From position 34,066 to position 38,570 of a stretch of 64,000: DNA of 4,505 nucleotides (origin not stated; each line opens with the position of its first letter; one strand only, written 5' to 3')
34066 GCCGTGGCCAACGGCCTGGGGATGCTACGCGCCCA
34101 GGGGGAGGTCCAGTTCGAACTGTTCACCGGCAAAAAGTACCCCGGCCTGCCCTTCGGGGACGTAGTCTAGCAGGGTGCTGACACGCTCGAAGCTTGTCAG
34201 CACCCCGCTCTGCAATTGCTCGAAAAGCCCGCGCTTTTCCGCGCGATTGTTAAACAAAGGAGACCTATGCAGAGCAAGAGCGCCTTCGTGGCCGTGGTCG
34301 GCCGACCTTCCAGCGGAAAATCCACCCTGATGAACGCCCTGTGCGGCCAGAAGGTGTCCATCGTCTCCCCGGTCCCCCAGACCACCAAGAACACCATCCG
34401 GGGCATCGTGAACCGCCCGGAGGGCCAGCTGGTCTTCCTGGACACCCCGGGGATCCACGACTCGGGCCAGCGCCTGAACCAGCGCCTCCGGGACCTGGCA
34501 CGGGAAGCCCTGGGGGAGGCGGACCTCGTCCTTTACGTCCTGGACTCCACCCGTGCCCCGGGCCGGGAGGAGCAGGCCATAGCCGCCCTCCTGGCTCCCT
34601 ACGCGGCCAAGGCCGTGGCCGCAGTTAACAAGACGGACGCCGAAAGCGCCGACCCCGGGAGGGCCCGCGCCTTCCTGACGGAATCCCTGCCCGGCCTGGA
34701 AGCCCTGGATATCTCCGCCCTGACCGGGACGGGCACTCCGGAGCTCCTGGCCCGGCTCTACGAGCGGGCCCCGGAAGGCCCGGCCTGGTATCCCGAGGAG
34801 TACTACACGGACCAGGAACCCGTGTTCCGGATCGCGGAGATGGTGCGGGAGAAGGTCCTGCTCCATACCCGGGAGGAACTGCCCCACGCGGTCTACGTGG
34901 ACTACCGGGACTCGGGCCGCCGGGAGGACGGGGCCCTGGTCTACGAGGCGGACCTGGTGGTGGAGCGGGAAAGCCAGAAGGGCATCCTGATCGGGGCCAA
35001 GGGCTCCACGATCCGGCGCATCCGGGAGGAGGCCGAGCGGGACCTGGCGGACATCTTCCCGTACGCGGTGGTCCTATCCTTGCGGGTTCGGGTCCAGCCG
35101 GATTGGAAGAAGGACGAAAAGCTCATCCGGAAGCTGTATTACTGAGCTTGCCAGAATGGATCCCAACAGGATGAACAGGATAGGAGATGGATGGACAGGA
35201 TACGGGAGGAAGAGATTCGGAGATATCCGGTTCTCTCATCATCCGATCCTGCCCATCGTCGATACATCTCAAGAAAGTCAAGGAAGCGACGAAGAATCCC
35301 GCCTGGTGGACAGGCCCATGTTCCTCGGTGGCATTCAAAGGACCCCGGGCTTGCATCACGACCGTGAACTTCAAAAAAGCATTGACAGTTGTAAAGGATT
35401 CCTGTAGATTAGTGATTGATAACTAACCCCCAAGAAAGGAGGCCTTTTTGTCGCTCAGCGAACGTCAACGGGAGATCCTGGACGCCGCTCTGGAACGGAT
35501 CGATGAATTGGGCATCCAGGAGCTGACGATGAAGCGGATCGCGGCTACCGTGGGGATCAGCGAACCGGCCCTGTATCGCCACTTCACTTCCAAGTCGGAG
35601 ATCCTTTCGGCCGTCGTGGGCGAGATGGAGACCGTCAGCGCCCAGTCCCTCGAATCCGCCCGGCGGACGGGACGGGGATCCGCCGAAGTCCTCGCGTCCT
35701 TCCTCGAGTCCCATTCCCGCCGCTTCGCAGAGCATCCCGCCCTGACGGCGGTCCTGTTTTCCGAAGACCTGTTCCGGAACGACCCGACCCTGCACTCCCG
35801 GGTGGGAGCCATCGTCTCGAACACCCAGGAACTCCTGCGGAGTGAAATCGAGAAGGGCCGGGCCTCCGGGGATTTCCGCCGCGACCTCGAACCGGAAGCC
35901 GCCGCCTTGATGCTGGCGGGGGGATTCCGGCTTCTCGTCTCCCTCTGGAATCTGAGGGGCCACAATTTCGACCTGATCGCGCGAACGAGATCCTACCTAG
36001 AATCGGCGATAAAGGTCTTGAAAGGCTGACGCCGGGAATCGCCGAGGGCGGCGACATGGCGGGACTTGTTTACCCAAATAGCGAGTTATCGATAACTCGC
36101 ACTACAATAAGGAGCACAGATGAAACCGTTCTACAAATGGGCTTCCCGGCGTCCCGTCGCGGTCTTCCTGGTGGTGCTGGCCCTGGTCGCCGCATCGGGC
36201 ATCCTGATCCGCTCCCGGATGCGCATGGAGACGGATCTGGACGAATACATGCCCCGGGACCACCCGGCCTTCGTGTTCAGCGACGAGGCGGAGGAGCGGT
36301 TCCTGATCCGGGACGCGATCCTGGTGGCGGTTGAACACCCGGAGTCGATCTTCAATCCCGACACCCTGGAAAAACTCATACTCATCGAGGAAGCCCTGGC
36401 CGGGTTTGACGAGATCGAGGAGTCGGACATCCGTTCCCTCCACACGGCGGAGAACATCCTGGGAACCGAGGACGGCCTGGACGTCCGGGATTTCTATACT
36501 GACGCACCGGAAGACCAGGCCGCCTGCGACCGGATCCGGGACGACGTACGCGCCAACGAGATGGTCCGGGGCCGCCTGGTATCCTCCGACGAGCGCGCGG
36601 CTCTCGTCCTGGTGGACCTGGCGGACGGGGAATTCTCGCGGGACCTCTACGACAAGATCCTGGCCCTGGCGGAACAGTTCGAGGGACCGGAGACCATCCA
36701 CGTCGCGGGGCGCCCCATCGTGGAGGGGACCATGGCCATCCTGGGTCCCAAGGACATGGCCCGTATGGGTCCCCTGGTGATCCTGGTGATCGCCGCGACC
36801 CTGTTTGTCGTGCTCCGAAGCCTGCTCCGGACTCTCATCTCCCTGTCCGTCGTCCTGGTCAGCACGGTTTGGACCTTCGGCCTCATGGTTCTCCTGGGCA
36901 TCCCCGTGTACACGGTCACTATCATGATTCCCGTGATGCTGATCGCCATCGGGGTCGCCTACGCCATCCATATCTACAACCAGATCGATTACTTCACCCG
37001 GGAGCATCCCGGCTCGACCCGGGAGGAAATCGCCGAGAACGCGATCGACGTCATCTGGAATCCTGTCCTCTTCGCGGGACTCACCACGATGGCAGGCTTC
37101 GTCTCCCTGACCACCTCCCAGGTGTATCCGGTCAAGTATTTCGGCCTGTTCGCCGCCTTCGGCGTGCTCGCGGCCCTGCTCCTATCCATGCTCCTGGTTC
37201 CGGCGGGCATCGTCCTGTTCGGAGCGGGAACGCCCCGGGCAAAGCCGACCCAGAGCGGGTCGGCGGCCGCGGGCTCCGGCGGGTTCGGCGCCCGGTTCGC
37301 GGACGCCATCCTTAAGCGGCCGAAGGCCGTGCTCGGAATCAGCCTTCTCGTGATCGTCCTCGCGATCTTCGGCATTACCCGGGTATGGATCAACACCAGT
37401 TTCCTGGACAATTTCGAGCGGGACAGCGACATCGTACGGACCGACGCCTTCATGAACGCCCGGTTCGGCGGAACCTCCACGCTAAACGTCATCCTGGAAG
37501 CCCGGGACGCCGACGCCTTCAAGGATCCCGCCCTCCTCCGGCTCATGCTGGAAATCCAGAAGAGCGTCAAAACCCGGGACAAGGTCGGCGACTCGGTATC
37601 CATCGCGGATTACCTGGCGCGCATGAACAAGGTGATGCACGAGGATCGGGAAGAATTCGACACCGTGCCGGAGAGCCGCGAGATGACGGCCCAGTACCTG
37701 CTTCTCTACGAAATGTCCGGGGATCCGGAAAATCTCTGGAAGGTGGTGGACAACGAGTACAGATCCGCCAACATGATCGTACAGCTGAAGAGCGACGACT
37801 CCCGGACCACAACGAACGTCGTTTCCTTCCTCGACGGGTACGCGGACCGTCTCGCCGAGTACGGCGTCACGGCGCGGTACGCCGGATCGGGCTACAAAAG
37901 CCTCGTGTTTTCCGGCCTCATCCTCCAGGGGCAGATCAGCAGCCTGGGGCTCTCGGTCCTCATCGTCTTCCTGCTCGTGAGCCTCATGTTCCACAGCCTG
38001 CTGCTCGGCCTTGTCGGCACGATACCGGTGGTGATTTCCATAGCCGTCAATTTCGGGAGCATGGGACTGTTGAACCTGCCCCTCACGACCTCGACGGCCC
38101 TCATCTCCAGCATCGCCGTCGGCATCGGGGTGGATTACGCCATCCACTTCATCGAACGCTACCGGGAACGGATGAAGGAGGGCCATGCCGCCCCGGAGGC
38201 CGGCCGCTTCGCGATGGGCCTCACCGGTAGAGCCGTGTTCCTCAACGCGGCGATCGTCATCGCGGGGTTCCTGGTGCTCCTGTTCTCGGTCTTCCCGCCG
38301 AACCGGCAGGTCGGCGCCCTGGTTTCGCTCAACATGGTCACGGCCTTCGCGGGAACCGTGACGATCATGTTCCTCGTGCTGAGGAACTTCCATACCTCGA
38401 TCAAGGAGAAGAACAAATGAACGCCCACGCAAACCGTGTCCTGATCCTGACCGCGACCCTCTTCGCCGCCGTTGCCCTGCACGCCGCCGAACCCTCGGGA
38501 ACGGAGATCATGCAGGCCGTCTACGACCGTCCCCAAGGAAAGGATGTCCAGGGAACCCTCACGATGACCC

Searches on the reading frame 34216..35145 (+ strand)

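Call 7: search_protein_families(library=pfam, proteins=[window:34216-35145:+], max_evalue=0.01)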
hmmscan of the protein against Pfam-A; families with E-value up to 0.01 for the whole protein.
window:34216-35145:+ (309 aa): 12 families
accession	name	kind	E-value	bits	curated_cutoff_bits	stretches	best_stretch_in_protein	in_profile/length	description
PF01926.29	MMR_HSR1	-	1.7e-23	83.4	21.9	1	25-139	2-113/113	50S ribosome-binding GTPase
PF00350.29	Dynamin_N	-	7e-13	49.4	27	2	25-58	1-34/168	Dynamin family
PF07650.23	KH_2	-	5e-12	45.9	22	1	221-297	1-77/78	KH domain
PF02421.24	FeoB_N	-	8.8e-11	42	27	1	25-179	3-154/156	Ferrous iron transport protein B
PF04548.22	AIG1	-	6e-07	29.4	27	1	26-135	4-117/212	AIG1 family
PF00009.33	GTP_EFTU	-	1.1e-05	25.5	26.5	1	71-186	70-187/188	Elongation factor Tu GTP binding domain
PF13671.12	AAA_33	-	0.00027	21.7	27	1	25-143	2-109/143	AAA domain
PF03193.22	RsgA_GTPase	-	0.00039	20.7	30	1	22-82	106-170/174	RsgA GTPase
PF00013.35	KH_1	-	0.0027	17.9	21.5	1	253-272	9-28/66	KH domain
PF09439.16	SRPRB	-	0.0039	17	25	1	22-127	3-97/178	Signal recognition particle receptor beta subunit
PF02263.25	GBP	-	0.0057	16.3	21.1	1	21-84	20-88/264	Guanylate-binding protein, N-terminal domain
PF13555.12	AAA_29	-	0.0092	16.2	27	0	18-42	19-42/61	P-loop containing region of AAA domain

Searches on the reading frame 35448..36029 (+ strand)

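Call 7: search_protein_families(library=pfam, proteins=[window:35448-36029:+], max_evalue=0.01)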
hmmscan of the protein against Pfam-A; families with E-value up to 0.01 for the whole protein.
window:35448-36029:+ (193 aa): 8 families
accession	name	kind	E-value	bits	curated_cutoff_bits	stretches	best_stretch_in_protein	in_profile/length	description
PF00440.29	TetR_N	-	6.9e-14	51.8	24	1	10-56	1-47/47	Bacterial regulatory proteins, tetR family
PF08359.16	TetR_C_4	-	4.5e-07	30.5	21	1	78-182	22-125/133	YsiA-like protein, C-terminal region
PF17932.6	TetR_C_24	-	3.9e-06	27.5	26.4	1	78-158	4-82/114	Tetracyclin repressor-like, C-terminal domain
PF16925.10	TetR_C_13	-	1.1e-05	26.2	27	1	111-171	37-97/109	Tetracyclin repressor-like, C-terminal domain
PF17938.6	TetR_C_29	-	7.6e-05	23.3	26.2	1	82-157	5-81/119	Tetracyclin repressor-like, C-terminal domain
PF04545.22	Sigma70_r4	-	0.001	19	24.1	1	2-39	4-34/50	Sigma-70, region 4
PF08361.16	TetR_C_2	-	0.0027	18.2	22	1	122-192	50-120/121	MAATS-type transcriptional repressor, C-terminal region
PF16859.10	TetR_C_11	-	0.007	17.2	32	0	108-160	37-90/113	Tetracyclin repressor-like, C-terminal domain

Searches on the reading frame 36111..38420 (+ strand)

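Call 7: search_protein_families(library=pfam, proteins=[window:36111-38420:+], max_evalue=0.01)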
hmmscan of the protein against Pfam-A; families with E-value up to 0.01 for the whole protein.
window:36111-38420:+ (769 aa): 3 families
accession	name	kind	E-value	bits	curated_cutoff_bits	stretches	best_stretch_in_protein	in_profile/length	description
PF03176.21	MMPL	-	5.6e-48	164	20.5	2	113-405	37-331/333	MMPL family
PF00873.25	ACR_tran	-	5.9e-08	31.3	28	2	224-437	341-558/1021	AcrB/AcrD/AcrF family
PF02460.24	Patched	-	0.0019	18.4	23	1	238-362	28-149/156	Patched SSD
